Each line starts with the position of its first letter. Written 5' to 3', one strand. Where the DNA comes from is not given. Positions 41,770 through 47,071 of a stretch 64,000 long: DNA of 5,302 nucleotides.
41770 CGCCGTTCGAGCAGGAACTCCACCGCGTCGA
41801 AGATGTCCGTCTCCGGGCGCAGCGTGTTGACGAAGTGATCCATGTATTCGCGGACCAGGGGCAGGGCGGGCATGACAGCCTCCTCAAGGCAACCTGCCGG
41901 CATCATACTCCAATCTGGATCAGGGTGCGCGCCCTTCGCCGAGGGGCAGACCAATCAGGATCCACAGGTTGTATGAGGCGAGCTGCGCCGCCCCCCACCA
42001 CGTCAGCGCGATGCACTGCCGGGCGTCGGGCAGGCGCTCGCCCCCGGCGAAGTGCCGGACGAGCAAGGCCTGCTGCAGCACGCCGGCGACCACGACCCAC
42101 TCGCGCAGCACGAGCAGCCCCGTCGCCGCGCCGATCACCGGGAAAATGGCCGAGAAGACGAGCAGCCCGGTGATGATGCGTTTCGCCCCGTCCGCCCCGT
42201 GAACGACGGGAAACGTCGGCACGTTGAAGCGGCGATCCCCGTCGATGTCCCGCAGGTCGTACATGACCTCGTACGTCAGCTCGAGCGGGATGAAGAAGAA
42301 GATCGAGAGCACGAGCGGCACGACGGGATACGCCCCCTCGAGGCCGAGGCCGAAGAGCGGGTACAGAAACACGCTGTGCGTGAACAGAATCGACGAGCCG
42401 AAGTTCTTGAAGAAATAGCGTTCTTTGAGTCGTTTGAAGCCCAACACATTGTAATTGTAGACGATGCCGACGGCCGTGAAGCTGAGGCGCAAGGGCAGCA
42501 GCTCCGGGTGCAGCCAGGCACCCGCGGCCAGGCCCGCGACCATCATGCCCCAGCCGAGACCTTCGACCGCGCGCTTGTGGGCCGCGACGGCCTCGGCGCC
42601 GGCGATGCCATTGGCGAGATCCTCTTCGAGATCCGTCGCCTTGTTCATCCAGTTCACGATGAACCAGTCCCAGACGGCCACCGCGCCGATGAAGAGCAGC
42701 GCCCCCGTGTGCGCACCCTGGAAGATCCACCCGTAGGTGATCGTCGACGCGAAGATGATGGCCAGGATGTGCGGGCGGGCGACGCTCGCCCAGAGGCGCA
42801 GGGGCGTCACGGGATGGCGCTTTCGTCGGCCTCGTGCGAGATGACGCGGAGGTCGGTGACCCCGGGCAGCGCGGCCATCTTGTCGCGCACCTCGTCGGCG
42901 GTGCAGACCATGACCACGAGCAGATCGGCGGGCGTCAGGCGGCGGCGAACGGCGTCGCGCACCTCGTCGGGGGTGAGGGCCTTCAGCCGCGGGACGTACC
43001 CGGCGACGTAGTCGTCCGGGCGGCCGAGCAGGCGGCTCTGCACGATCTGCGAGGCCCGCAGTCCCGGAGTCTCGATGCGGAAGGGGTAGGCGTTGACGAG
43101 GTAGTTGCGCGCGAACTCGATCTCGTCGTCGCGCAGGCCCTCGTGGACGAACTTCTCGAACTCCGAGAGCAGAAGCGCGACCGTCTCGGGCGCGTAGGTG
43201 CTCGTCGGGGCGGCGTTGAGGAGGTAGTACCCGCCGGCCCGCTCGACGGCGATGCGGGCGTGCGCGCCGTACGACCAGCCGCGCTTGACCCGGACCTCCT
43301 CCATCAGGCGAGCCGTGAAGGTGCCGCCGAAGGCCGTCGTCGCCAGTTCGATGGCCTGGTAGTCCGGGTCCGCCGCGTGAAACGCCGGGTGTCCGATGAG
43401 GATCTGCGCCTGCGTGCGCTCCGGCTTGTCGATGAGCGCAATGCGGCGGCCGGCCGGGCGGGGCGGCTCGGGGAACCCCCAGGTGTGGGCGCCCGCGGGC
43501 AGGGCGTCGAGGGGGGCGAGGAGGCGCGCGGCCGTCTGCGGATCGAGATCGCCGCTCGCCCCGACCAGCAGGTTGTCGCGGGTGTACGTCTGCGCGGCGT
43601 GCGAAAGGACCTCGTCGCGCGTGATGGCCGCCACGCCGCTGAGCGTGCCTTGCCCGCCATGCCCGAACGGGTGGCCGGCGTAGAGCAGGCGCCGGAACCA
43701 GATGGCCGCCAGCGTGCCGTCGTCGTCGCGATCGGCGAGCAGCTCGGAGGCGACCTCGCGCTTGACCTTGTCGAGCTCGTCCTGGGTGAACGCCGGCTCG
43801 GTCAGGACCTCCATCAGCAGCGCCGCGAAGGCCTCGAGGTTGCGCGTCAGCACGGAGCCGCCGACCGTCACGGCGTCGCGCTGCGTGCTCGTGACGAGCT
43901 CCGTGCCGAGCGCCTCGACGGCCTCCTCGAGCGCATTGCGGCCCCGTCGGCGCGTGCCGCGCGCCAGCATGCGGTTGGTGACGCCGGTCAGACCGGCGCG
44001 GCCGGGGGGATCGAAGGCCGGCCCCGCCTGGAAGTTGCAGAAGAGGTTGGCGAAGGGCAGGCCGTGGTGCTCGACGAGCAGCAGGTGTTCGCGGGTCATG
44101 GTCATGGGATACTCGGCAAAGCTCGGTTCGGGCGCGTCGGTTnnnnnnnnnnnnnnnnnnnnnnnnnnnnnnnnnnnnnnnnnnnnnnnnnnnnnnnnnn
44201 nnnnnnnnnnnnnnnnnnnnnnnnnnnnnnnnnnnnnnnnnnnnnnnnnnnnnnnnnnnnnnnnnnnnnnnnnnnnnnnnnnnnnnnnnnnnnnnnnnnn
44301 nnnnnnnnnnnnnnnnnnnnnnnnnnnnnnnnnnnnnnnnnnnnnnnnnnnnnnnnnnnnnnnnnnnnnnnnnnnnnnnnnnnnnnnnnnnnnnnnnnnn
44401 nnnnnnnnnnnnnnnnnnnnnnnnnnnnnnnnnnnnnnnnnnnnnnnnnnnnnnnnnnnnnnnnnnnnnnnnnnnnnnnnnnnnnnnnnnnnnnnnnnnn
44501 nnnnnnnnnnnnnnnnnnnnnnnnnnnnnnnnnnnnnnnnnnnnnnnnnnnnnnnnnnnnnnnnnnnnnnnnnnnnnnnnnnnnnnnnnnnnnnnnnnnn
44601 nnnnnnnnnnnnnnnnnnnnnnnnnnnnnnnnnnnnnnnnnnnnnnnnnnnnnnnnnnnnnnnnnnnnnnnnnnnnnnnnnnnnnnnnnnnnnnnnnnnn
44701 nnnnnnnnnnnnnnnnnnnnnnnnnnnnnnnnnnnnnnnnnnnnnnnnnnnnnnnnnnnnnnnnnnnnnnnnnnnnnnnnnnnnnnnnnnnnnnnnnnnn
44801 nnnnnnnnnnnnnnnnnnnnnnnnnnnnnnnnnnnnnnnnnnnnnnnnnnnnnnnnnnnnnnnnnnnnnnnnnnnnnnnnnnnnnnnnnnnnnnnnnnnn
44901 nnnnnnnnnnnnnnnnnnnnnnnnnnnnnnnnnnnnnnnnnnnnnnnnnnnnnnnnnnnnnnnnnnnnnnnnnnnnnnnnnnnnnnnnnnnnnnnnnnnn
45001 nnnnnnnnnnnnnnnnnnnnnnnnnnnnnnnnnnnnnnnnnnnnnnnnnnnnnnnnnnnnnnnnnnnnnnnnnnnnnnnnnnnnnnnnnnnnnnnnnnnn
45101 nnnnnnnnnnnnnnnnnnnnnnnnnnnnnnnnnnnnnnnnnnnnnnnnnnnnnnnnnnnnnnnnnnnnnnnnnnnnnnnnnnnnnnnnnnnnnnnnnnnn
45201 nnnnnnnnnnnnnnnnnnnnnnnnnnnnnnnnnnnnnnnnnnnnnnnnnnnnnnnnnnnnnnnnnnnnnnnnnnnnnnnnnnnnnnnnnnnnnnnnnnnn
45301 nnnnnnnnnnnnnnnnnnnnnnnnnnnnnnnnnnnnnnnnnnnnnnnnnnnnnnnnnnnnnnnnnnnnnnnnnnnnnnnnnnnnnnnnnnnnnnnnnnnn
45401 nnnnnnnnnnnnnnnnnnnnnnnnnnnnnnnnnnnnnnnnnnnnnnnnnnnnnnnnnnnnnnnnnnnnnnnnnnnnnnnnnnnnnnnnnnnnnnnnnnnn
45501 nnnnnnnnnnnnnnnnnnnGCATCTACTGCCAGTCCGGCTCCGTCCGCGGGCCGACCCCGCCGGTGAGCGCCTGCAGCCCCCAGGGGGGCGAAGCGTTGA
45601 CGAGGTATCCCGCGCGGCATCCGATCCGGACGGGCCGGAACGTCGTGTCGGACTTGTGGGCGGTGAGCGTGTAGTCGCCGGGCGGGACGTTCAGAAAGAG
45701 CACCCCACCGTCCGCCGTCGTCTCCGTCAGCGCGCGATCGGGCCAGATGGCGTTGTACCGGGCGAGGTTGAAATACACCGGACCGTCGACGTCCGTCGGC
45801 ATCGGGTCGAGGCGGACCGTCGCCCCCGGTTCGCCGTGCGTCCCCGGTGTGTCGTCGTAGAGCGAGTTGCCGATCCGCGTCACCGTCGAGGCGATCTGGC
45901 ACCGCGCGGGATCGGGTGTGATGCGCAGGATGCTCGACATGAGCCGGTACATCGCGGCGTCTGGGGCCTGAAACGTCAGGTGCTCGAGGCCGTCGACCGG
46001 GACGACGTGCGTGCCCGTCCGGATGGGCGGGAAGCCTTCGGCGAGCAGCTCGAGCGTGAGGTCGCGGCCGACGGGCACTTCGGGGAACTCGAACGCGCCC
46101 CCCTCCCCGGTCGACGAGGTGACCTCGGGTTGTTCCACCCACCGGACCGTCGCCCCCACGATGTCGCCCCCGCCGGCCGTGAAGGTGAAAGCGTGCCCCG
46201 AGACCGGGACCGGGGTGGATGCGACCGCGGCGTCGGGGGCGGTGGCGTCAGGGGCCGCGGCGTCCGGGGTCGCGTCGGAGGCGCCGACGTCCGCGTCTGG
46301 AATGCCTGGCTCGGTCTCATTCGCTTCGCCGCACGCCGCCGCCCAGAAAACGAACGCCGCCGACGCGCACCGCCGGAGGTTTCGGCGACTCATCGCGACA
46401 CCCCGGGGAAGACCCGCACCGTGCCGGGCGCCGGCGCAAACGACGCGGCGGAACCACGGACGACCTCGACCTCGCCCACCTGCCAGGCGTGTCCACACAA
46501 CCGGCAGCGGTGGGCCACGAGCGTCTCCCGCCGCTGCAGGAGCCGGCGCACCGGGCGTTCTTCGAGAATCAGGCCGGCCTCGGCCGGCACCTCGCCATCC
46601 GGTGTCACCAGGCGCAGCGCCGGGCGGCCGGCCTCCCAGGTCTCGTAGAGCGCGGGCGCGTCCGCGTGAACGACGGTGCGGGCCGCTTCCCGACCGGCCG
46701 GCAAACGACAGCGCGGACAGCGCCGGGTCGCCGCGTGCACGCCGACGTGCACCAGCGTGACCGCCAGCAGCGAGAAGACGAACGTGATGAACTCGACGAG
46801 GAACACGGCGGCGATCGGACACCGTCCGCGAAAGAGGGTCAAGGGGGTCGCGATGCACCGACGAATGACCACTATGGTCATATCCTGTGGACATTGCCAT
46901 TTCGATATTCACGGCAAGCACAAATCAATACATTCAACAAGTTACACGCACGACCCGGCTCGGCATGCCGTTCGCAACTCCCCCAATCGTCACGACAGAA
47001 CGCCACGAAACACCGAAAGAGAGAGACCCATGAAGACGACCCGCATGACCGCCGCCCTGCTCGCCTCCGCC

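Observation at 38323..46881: Orphan FliI/YscN-type ATPase embedded in a non-secretion gene cluster (M16 peptidase, UbiA prenyltransferase, CBS, YkgJ, polyprenol-kinase-like, phosphoesterase)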

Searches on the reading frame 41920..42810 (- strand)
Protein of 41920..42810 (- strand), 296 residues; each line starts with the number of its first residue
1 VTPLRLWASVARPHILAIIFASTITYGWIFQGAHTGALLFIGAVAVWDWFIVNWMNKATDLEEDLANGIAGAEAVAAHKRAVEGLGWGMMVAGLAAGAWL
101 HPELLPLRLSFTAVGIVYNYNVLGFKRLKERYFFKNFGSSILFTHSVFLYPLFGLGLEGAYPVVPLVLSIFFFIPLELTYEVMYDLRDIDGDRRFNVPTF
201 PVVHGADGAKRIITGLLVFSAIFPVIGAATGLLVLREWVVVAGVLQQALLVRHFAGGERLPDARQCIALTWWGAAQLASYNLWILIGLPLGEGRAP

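Call 5: search_protein_families(library=pfam, proteins=[window:41920-42810:-], max_evalue=0.01)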
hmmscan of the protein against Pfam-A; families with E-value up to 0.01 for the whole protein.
window:41920-42810:- (296 aa): 1 family
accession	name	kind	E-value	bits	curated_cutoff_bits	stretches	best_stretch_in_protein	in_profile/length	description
PF01040.23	UbiA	-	1.4e-16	60.9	34.2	1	81-251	68-226/250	UbiA prenyltransferase family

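Call 6: search_protein_families(library=ncbifam, proteins=[window:41920-42810:-], max_evalue=0.01)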
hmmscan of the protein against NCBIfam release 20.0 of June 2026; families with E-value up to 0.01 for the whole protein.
window:41920-42810:- (296 aa): 14 families
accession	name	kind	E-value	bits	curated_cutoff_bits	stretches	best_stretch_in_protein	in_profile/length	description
NF009523.0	PRK12884.1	equivalog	5.9e-08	32.2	269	1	85-228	87-219/279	prenyltransferase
NF010117.0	PRK13591.1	equivalog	5.9e-08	32.1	238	1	164-254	179-269/307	prenyltransferase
NF009521.0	PRK12882.1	equivalog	4.9e-07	29.2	296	1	126-231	124-225/280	geranylgeranylglycerol-phosphate geranylgeranyltransferase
NF009513.0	PRK12872.1-3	equivalog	4e-06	26.6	288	1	128-223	140-231/293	prenyltransferase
NF009511.0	PRK12871.1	equivalog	2.2e-05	24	281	1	116-223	129-234/297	prenyltransferase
NF009608.0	PRK13105.1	equivalog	3.9e-05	22.9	217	1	114-234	123-238/291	prenyltransferase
NF005742.0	PRK07566.1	equivalog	7.1e-05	22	313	1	81-251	112-277/315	chlorophyll synthase ChlG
NF009525.0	PRK12887.1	equivalog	0.00027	20.3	226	1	157-243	175-262/310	homogentisate phytyltransferase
NF047439.1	prenyl_LA_0991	equivalog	0.00028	20.7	300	0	216-254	80-118/275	LA_0991 family prenyltransferase-like protein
NF009512.0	PRK12872.1-1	equivalog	0.00097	18.8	278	1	169-223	181-234/303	geranylgeranylglycerol-phosphate geranylgeranyltransferase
NF004751.0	PRK06080.1-3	equivalog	0.0022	17.6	264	1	182-264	192-275/296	1,4-dihydroxy-2-naphthoate polyprenyltransferase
TIGR01475.1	ubiA_other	subfamily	0.0041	16.6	180.8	0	168-253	165-245/282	UbiA-like polyprenyltransferase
NF009522.0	PRK12883.1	equivalog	0.0041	16.6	353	1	176-232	166-224/279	geranylgeranylglycerol-phosphate geranylgeranyltransferase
NF004749.0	PRK06080.1-1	equivalog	0.0095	15.1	277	0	184-259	204-279/311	1,4-dihydroxy-2-naphthoate polyprenyltransferase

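Call 79: search_protein_families(library=padloc, proteins=[window:41920-42810:-], max_evalue=0.001)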
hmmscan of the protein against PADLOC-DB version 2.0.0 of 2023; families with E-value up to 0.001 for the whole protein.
window:41920-42810:- (296 aa): 0 families

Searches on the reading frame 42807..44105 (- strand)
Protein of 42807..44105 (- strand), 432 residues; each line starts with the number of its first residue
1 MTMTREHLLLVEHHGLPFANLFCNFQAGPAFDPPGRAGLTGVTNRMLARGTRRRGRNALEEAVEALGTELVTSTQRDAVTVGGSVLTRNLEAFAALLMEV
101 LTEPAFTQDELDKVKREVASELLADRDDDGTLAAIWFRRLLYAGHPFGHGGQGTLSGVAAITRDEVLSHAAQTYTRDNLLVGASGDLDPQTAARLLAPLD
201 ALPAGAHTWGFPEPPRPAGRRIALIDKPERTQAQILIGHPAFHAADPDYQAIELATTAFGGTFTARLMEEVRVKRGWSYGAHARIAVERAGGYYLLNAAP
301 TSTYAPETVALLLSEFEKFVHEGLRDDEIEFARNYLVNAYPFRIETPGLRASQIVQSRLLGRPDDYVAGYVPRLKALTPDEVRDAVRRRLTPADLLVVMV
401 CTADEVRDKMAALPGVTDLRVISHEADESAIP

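Call 5: search_protein_families(library=pfam, proteins=[window:42807-44105:-], max_evalue=0.01)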
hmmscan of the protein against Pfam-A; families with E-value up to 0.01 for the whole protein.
window:42807-44105:- (432 aa): 2 families
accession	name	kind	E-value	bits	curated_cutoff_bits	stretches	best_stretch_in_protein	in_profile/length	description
PF05193.26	Peptidase_M16_C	-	1.6e-23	84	23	1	161-335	2-180/181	Peptidase M16 inactive domain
PF00675.25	Peptidase_M16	-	7.4e-11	42.6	22.3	1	17-121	11-115/149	Insulinase (Peptidase family M16)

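Call 6: search_protein_families(library=ncbifam, proteins=[window:42807-44105:-], max_evalue=0.01)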
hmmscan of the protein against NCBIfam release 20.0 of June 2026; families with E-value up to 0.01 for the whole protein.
window:42807-44105:- (432 aa): 2 families
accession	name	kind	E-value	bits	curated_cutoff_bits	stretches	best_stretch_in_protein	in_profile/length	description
NF047422.1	YfmF_fam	equivalog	3.8e-13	49.1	285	1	90-384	98-396/412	EF-P 5-aminopentanol modification-associated protein YfmF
NF047421.1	YfmH_fam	equivalog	0.00014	21.2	250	1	87-195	105-213/425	EF-P 5-aminopentanol modification-associated protein YfmH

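Call 57: find_related_loci(query=A1, collection=metagenome_contigs, flank=6000)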
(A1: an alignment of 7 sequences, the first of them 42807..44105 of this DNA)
Query A1 (432 aa) in metagenome_contigs; peptide patterns used: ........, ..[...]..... (x = any residue, [..] = any of these).
549 stretches matched a pattern; 243 encode a relative of the query (tblastn E <= 1e-3); the best 80 are kept; 80 distinct loci.
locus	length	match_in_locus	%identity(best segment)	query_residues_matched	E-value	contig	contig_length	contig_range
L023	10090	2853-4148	94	1-432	0e+0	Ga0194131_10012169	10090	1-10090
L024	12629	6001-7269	60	4-425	5e-170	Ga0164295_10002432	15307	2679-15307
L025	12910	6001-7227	58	8-413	3e-145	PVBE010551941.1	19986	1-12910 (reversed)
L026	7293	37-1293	50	8-424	2e-128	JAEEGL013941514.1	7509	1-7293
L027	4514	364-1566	54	1-400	2e-126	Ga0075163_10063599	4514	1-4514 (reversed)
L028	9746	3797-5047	49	8-421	9e-124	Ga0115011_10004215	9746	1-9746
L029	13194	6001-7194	55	17-413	2e-120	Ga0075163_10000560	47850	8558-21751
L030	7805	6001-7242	50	13-423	6e-119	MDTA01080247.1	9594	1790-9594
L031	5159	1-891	60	130-425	1e-118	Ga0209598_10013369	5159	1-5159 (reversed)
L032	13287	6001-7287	37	4-430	8e-95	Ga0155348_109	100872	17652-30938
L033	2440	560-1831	37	6-427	7e-94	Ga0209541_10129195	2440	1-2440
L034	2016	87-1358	37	7-427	2e-87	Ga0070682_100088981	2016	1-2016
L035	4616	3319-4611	37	1-427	4e-80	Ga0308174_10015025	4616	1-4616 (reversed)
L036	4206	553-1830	36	6-427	1e-78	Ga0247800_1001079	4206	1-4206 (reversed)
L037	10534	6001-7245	38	8-417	5e-78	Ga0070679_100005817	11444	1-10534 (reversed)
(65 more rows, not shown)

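Call 79: search_protein_families(library=padloc, proteins=[window:42807-44105:-], max_evalue=0.001)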
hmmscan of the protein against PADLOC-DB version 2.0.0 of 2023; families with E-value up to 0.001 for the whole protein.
window:42807-44105:- (432 aa): 0 families

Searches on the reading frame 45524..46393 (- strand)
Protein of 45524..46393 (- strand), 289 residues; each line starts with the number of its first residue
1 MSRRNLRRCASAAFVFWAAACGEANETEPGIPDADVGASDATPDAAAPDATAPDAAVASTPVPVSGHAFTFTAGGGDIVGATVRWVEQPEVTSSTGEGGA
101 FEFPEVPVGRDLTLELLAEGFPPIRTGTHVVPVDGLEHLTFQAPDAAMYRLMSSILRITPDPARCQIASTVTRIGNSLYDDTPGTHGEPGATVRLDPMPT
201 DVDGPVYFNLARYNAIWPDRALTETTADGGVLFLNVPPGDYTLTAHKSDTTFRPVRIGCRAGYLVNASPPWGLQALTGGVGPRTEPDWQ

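Call 18: search_protein_families(library=pfam, proteins=[window:45524-46393:-], max_evalue=0.001)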
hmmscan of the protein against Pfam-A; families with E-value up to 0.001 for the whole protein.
window:45524-46393:- (289 aa): 2 families
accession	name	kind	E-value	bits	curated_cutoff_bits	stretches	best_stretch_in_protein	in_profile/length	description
PF13620.12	CarboxypepD_reg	-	3.7e-08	34.1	32.3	0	75-141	11-79/82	Carboxypeptidase regulatory-like domain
PF09430.16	EMC7_beta-sandw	-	5.7e-05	23.7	26.6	1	224-267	24-67/122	ER membrane protein complex subunit 7, beta-sandwich domain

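Call 79: search_protein_families(library=padloc, proteins=[window:45524-46393:-], max_evalue=0.001)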
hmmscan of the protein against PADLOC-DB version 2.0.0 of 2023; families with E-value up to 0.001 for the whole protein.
window:45524-46393:- (289 aa): 0 families

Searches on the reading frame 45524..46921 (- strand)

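Call 5: search_protein_families(library=pfam, proteins=[window:45524-46921:-], max_evalue=0.01)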
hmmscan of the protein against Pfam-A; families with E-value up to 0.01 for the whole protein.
window:45524-46921:- (465 aa): 2 families
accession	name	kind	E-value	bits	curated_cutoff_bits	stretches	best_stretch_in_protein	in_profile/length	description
PF13620.12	CarboxypepD_reg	-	8.9e-08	32.8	32.3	1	251-317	11-79/82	Carboxypeptidase regulatory-like domain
PF09430.16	EMC7_beta-sandw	-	0.00018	22.1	26.6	1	400-443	24-67/122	ER membrane protein complex subunit 7, beta-sandwich domain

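Call 6: search_protein_families(library=ncbifam, proteins=[window:45524-46921:-], max_evalue=0.01)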
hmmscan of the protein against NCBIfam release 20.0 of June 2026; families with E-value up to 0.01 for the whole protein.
window:45524-46921:- (465 aa): 0 families

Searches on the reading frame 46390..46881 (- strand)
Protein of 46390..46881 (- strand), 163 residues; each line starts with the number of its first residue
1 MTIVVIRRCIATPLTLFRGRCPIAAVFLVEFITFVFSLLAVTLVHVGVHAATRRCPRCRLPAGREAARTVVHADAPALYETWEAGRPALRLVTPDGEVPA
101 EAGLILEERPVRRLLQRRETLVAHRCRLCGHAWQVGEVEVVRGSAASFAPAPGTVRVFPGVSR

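Call 18: search_protein_families(library=pfam, proteins=[window:46390-46881:-], max_evalue=0.001)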
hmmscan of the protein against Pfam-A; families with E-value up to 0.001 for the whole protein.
window:46390-46881:- (163 aa): 1 family
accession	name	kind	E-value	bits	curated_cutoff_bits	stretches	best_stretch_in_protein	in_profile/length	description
PF20120.5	DUF6510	-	0.00054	20.2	26.4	0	112-145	15-48/86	Family of unknown function (DUF6510)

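Call 79: search_protein_families(library=padloc, proteins=[window:46390-46881:-], max_evalue=0.001)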
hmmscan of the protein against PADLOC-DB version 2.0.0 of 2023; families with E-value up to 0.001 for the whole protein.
window:46390-46881:- (163 aa): 0 families
